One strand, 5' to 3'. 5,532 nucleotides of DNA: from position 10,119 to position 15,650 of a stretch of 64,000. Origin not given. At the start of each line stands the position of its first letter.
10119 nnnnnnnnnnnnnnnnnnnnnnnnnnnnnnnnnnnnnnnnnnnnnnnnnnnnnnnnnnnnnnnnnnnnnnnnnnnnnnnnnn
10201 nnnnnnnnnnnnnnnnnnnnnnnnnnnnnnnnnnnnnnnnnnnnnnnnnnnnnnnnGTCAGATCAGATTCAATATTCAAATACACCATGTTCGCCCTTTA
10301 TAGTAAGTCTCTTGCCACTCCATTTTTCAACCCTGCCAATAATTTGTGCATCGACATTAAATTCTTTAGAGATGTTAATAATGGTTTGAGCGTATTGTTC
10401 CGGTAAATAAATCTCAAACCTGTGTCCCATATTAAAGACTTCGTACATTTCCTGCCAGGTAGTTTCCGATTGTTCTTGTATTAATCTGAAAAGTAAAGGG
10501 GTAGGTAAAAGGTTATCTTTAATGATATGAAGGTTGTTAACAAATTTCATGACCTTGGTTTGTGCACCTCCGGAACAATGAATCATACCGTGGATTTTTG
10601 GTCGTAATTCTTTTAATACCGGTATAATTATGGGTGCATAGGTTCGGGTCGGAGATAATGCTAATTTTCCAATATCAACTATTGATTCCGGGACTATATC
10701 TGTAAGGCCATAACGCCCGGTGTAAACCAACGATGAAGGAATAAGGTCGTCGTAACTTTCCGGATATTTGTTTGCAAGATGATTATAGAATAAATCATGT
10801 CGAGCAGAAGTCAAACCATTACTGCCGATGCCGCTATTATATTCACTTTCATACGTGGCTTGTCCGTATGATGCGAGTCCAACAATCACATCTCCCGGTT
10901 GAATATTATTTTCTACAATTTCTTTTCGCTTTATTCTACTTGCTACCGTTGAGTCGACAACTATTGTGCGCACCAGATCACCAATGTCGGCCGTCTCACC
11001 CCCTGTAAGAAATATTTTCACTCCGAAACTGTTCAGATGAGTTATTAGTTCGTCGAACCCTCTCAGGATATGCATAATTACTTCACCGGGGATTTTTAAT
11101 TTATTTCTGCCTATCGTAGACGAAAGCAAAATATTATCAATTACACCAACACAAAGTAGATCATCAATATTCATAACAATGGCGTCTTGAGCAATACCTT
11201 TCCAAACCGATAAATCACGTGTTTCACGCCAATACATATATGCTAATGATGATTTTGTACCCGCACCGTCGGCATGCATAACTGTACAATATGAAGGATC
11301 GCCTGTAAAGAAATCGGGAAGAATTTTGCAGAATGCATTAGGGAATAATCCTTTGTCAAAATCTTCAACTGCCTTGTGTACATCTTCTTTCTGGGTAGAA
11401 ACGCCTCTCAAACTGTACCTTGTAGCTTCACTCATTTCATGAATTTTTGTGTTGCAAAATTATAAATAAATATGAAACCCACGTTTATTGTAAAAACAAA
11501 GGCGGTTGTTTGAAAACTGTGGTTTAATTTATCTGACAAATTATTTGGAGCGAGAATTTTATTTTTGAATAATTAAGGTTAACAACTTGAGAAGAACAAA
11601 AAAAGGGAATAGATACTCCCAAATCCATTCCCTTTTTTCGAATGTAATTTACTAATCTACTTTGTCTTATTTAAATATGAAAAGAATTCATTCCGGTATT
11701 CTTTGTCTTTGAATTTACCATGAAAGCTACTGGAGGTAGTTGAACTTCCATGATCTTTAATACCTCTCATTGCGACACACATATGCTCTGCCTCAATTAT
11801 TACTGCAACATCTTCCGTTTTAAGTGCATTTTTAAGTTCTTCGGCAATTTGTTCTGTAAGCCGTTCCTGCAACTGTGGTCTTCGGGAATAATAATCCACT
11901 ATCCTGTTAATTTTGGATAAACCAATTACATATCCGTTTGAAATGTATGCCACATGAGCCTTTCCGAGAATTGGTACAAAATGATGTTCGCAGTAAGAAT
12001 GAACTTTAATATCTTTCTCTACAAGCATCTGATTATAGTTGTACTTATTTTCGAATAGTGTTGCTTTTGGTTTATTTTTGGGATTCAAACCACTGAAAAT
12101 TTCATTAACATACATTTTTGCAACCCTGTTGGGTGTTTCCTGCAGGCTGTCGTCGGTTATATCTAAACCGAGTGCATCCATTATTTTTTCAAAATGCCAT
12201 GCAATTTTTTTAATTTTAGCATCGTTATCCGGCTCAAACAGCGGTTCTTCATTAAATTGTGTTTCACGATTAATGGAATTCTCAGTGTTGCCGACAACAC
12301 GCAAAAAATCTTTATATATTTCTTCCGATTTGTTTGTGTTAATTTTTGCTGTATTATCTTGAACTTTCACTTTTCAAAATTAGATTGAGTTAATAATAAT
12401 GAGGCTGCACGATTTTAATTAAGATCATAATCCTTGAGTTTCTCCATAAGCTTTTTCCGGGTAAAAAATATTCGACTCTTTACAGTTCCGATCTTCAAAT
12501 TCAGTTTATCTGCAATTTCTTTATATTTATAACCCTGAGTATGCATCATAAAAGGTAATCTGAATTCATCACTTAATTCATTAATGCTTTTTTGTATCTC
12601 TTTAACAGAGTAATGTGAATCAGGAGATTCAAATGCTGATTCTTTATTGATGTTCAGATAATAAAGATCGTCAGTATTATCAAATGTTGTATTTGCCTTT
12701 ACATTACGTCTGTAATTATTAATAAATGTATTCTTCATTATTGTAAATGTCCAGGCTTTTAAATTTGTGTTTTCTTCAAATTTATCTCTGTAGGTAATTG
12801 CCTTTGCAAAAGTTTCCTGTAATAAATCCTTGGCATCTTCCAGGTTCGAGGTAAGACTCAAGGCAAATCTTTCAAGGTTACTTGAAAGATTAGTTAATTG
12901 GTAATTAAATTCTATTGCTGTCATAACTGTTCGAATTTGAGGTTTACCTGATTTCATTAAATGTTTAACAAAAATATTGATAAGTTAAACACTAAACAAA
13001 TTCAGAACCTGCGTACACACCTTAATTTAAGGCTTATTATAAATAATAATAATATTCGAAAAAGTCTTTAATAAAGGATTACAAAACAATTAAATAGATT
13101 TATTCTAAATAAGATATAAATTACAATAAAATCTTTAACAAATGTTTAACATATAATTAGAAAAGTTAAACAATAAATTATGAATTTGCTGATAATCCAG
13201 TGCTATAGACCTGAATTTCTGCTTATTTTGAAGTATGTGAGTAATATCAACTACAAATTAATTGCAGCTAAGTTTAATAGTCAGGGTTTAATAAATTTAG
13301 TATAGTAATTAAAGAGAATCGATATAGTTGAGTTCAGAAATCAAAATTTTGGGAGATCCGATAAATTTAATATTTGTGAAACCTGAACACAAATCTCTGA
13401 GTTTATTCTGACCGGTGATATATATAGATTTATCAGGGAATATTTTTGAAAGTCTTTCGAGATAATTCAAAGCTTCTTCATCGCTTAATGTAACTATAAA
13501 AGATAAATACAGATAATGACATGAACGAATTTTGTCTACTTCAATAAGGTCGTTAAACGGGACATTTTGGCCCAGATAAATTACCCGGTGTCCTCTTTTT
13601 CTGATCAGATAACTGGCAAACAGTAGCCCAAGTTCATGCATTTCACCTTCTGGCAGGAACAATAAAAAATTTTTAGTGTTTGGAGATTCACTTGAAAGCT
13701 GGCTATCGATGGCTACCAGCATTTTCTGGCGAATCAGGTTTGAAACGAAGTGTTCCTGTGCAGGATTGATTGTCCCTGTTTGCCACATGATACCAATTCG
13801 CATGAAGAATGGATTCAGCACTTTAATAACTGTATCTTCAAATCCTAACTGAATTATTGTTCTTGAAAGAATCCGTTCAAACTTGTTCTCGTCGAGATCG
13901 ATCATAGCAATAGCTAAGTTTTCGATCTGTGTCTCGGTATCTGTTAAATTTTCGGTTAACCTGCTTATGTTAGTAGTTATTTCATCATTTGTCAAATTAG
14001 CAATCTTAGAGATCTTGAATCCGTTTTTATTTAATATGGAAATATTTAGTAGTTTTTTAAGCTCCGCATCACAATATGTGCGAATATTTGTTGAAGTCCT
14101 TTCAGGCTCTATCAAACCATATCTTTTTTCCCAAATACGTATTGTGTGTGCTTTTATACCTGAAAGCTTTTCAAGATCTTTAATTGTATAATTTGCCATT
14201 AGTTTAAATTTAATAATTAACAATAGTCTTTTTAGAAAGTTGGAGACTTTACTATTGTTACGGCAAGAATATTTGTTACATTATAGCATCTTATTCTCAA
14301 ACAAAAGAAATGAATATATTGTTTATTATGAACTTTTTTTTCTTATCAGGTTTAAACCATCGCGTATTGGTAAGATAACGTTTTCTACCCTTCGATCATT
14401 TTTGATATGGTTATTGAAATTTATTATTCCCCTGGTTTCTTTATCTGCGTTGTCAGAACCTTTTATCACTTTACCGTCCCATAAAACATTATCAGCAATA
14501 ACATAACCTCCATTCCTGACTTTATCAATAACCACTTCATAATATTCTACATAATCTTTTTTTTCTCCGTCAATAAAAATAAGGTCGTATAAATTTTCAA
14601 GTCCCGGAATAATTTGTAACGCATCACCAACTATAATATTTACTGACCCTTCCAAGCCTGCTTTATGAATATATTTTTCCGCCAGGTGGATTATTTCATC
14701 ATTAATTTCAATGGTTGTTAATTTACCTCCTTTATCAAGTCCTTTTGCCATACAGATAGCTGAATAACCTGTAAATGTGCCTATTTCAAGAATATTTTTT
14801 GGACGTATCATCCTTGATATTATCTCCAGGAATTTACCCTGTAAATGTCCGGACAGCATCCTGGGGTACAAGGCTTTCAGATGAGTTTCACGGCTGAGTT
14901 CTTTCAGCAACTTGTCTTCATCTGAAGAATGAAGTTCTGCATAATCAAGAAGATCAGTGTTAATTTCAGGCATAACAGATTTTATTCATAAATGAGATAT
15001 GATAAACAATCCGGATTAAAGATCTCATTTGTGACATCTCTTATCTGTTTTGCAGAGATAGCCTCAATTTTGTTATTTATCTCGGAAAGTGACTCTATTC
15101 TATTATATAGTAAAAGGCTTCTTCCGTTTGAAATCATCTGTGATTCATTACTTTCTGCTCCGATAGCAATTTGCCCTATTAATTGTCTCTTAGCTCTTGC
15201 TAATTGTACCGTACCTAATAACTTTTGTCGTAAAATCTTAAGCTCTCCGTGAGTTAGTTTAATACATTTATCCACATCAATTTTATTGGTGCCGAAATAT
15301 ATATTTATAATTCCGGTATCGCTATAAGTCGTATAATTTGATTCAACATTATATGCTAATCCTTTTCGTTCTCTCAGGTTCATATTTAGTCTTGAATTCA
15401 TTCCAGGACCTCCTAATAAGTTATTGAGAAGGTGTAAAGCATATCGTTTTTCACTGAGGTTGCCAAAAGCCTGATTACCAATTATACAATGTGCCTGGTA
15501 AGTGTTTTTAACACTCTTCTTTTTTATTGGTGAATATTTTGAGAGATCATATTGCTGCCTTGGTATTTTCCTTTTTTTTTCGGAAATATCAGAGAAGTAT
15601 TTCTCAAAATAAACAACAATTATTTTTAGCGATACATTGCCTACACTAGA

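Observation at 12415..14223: CarH/LitR-type B12-dependent MerR regulator paired with an ECF sigma factor (LitR-LitS-like module)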

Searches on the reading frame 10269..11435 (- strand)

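Call 3: search_protein_families(library=pfam, proteins=[window:10269-11435:-], max_evalue=0.01)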
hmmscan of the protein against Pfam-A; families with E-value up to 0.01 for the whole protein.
window:10269-11435:- (388 aa): 2 families
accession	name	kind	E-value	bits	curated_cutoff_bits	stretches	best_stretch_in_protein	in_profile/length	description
PF00586.29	AIRS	-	3e-10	40.9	24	1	47-164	11-108/112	AIR synthase related protein, N-terminal domain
PF02769.27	AIRS_C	-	4.5e-10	40.3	23.1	1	179-378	1-154/156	AIR synthase related protein, C-terminal domain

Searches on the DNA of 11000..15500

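Call 20: search_rna_families(source=window, start=11000, end=15500, threshold=evalue, max_evalue=1)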
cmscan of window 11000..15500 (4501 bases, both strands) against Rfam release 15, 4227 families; matches with E-value up to 1: 3.
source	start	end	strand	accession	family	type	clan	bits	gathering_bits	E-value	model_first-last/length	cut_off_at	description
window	11597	11640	-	RF03623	mir-1252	Gene; miRNA;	-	26.4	70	0.26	1-65/65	no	mir-1252 microRNA precursor family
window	11599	11691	-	RF00026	U6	Gene; snRNA; splicing;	CL00009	17.6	44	0.69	1-105/105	no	U6 spliceosomal RNA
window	11589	11664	+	RF02635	EF0820_EF0821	Gene; sRNA;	-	17.3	442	0.33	1-370/370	no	Enterococcus sRNA EF0820_EF0821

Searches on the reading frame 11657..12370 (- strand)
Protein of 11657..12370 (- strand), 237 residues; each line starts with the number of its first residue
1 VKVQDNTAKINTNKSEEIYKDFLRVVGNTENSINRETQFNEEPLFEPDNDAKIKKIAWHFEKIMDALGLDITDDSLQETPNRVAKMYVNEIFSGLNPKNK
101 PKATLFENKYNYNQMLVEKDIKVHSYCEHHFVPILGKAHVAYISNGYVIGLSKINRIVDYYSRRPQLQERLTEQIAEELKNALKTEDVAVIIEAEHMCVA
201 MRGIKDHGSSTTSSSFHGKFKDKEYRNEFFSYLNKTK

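Call 3: search_protein_families(library=pfam, proteins=[window:11657-12370:-], max_evalue=0.01)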
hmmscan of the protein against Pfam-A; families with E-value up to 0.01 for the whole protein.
window:11657-12370:- (237 aa): 1 family
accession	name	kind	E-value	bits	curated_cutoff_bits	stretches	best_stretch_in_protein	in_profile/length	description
PF01227.27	GTP_cyclohydroI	-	5.2e-67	225.2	27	1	59-232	4-177/179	GTP cyclohydrolase I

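Call 4: search_protein_families(library=ncbifam, proteins=[window:11657-12370:-], max_evalue=0.01)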
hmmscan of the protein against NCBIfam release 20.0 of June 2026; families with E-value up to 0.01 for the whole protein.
window:11657-12370:- (237 aa): 5 families
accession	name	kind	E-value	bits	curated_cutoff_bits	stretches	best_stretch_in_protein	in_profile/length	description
NF006824.0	PRK09347.1-1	equivalog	4.8e-82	274.7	202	1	42-234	27-217/219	GTP cyclohydrolase I FolE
TIGR00063.1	folE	equivalog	5.2e-69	231.4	181.6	1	57-234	2-179/180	GTP cyclohydrolase I FolE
NF006826.0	PRK09347.1-3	subfamily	1.1e-65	220.7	162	1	53-234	6-187/189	GTP cyclohydrolase I FolE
NF006825.1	PRK09347.1-2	subfamily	1.6e-56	190.6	174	1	59-232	4-177/179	GTP cyclohydrolase I FolE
TIGR03139.1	QueF-II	equivalog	0.0038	17.1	86.9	1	105-191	8-95/115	preQ(1) synthase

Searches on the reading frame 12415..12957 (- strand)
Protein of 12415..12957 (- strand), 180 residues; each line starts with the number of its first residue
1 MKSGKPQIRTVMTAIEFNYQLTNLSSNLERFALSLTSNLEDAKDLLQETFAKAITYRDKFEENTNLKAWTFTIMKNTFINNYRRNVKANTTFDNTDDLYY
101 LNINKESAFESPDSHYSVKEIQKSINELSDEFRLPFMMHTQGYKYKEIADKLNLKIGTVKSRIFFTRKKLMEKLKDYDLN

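Call 3: search_protein_families(library=pfam, proteins=[window:12415-12957:-], max_evalue=0.01)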
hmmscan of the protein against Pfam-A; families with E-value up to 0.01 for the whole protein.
window:12415-12957:- (180 aa): 6 families
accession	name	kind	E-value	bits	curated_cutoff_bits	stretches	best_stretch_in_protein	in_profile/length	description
PF04542.20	Sigma70_r2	-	6.2e-13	48.8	24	1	28-85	9-68/71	Sigma-70 region 2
PF08281.18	Sigma70_r4_2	-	2e-11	43.8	25.7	1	120-170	3-54/54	Sigma-70, region 4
PF22029.2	PhyR_sigma2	-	3.7e-05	24.1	27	1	28-74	8-54/55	Sigma2 domain of PhyR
PF04545.22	Sigma70_r4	-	0.00026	20.9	24.1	1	140-170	18-48/50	Sigma-70, region 4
PF07638.17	Sigma70_ECF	-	0.0006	20.2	21.1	1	44-175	51-184/185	ECF sigma factor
PF00196.25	GerE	-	0.0024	17.9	23.5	1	138-174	13-45/57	Bacterial regulatory proteins, luxR family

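Call 4: search_protein_families(library=ncbifam, proteins=[window:12415-12957:-], max_evalue=0.01)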
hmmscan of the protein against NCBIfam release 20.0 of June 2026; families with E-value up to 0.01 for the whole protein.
window:12415-12957:- (180 aa): 86 families (the best 25 are shown)
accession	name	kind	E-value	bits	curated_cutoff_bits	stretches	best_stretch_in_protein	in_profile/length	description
NF009198.0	PRK12546.1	equivalog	7.2e-28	97.6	270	1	20-175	12-162/188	RNA polymerase sigma factor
TIGR02947.1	SigH_actino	hypoth_equivalog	9.7e-28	97.2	251.55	1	21-177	17-182/193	RNA polymerase sigma-70 factor, TIGR02947 family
NF007216.0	PRK09638.1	equivalog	4.7e-26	91.6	194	1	23-177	26-177/180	RNA polymerase sigma factor SigY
NF058625.1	sigma_PG0214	equivalog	4.8e-26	91.5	130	1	12-176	1-163/170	GFO_1088 family ECF-type sigma factor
TIGR02950.1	SigM_subfam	subfamily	5.3e-26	91.4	147.95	1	25-173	10-157/159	RNA polymerase sigma factor, SigM family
NF009199.0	PRK12547.1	subfamily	8.7e-24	84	219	1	14-175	5-161/184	RNA polymerase sigma factor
TIGR02937.1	sigma70-ECF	superfamily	5.4e-22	78.2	42.9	1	21-174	7-165/165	sigma-70 family RNA polymerase sigma factor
TIGR02985.1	Sig70_bacteroi1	subfamily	2.2e-21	76.8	126.4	1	23-174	9-162/162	RNA polymerase sigma-70 factor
NF009164.0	PRK12511.1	equivalog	5.9e-21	74.8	185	1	23-170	12-155/182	RNA polymerase sigma factor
NF009169.0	PRK12516.1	equivalog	1.3e-20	73.7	321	1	16-174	11-164/188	RNA polymerase sigma factor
NF009192.0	PRK12540.1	equivalog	1.9e-20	73.2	307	1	26-174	16-159/182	RNA polymerase sigma factor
TIGR02959.1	SigZ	equivalog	3.6e-20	72.5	168.65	1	25-176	5-150/170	RNA polymerase sigma factor SigZ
NF007215.0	PRK09637.1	equivalog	1.2e-19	71.1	212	1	23-176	9-156/181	RNA polymerase sigma factor SigZ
TIGR02989.1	Sig-70_gvs1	subfamily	1.8e-19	70.2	124.55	1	16-171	2-155/158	RNA polymerase sigma-70 factor, Rhodopirellula/Verrucomicrobium family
NF009170.0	PRK12517.1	subfamily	4.3e-19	68.7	197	1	17-176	25-178/188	RNA polymerase sigma factor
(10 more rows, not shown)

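Call 61: search_solved_structures(query=window:12415-12924:-, max_evalue=0.00001)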
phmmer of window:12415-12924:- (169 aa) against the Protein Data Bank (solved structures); distinct sequences matched with E-value up to 0.00001: 14.
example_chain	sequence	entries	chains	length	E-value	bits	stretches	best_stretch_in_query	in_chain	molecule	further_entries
6jcy_F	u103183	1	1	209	9.2e-21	77.7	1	13-165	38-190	ECF RNA polymerase sigma factor SigH,ECF RNA polymerase sigma factor SigE,ECF RNA polymera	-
5zx2_F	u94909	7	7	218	4.4e-20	75.5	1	14-165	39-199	ECF RNA polymerase sigma factor SigH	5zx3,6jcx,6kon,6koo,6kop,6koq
5uxx_A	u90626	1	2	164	3.9e-19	72.4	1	6-164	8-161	RNA polymerase sigma factor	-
1h3l_A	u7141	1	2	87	5.1e-14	55.8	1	17-74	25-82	RNA POLYMERASE SIGMA FACTOR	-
9m9d_F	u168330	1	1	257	2e-10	44.1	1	16-162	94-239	ECF RNA polymerase sigma factor SigE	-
9m9e_F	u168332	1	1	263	2.2e-10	44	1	16-162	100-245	ECF RNA polymerase sigma factor SigE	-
9m98_F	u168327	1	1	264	2.2e-10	44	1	16-162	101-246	ECF RNA polymerase sigma factor SigE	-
5wuq_A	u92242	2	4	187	2.8e-09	40.4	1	21-165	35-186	ECF RNA polymerase sigma factor SigW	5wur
6dv9_F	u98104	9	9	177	1.2e-08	38.3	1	17-162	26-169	ECF RNA polymerase sigma factor SigL | RNA polymerase sigma factor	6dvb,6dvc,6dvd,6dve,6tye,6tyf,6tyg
6in7_B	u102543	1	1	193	9.5e-08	35.5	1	25-161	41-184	RNA polymerase sigma-H factor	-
8z6g_B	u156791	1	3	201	1.1e-07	35.3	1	25-161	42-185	RNA polymerase sigma factor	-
1or7_A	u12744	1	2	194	2.2e-07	34.3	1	29-163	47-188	RNA polymerase sigma-E factor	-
6jbq_F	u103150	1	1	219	3.1e-07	33.8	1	29-163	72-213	ECF RNA polymerase sigma-E factor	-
5fgm_A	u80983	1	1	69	4.3e-07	33.3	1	109-166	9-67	ECF RNA polymerase sigma factor SigR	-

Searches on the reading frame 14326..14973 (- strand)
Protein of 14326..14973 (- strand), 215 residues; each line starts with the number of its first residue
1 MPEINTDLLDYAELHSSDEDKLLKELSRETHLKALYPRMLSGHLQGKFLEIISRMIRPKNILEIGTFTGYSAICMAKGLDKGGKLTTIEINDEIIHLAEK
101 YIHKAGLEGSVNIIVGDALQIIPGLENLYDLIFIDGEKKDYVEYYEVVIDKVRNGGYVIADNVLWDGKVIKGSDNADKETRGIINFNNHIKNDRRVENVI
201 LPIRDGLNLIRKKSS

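Call 3: search_protein_families(library=pfam, proteins=[window:14326-14973:-], max_evalue=0.01)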
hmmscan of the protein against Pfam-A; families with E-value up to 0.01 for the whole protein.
window:14326-14973:- (215 aa): 9 families
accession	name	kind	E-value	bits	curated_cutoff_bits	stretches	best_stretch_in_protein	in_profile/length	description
PF01596.23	Methyltransf_3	-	3.7e-56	190.1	22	1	15-213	3-204/204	O-methyltransferase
PF13578.12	Methyltransf_24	-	5.5e-17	63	26.3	1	62-163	1-105/105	Methyltransferase domain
PF01135.25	PCMT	-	7e-10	39.5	20.3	1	42-159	59-170/210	Protein-L-isoaspartate(D-aspartate) O-methyltransferase (PCMT)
PF13847.12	Methyltransf_31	-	4.8e-06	26.8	27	1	59-163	5-112/145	Methyltransferase domain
PF13649.12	Methyltransf_25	-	8.2e-06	26.9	27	1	61-136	1-72/97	Methyltransferase domain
PF08241.18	Methyltransf_11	-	0.00089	20.3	21.2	1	62-134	1-66/95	Methyltransferase domain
PF01209.24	Ubie_methyltran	-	0.0023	17.7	20.1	1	48-132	38-120/233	ubiE/COQ5 methyltransferase family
PF12847.13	Methyltransf_18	-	0.0024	18.3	27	1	49-135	5-89/151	Methyltransferase domain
PF01564.23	Spermine_synth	-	0.0086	16.1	22.9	0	57-160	18-130/186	Spermine/spermidine synthase domain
